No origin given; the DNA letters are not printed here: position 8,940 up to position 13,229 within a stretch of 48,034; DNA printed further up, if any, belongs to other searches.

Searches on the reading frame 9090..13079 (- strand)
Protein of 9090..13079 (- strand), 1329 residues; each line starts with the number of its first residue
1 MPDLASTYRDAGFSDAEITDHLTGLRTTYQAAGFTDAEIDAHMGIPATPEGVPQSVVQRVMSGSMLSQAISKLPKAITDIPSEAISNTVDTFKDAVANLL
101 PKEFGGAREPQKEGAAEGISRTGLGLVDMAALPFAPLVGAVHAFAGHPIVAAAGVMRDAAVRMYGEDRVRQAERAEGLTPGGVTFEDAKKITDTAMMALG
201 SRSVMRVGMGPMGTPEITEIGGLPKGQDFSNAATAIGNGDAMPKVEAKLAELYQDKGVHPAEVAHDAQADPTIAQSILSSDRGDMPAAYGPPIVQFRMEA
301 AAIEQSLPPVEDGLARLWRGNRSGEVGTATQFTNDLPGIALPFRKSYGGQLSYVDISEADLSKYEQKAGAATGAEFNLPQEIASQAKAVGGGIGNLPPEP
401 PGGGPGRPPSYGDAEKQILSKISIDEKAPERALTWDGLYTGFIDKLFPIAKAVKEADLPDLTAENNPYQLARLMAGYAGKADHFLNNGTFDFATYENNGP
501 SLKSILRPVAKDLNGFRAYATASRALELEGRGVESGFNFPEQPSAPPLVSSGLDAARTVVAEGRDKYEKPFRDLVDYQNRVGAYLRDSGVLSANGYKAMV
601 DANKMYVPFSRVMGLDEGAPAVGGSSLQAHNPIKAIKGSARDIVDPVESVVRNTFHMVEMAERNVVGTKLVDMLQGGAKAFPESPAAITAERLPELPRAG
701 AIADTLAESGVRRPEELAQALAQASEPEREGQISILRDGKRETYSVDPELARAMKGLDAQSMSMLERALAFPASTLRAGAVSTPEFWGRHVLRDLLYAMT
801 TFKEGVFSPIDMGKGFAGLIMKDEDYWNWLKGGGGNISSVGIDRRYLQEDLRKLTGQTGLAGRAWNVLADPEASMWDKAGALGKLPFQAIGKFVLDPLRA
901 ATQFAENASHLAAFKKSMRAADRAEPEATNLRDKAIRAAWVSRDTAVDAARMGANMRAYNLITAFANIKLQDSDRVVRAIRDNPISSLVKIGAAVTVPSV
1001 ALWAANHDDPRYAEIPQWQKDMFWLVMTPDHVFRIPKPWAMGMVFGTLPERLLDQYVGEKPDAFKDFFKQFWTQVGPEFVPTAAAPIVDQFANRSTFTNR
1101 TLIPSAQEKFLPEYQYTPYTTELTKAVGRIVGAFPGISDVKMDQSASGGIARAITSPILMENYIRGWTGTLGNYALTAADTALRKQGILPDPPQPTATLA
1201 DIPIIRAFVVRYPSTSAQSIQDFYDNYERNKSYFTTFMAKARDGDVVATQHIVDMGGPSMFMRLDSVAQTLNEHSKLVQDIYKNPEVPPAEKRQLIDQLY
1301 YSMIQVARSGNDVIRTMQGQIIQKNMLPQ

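Call 18: search_protein_families(library=phrogs, proteins=[window:9090-13079:-], max_evalue=0.001)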
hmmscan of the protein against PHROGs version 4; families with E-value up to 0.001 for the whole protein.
window:9090-13079:- (1329 aa): 3 families
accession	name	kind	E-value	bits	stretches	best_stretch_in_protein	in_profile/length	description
phrog_9854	-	unknown function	3.7e-93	314.2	2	721-1315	1078-1635/1636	-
phrog_18222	-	unknown function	4.3e-23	81.7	1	957-1266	1768-2067/2118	-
phrog_14770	-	unknown function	5.8e-09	34.2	1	579-1042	2689-3147/3427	-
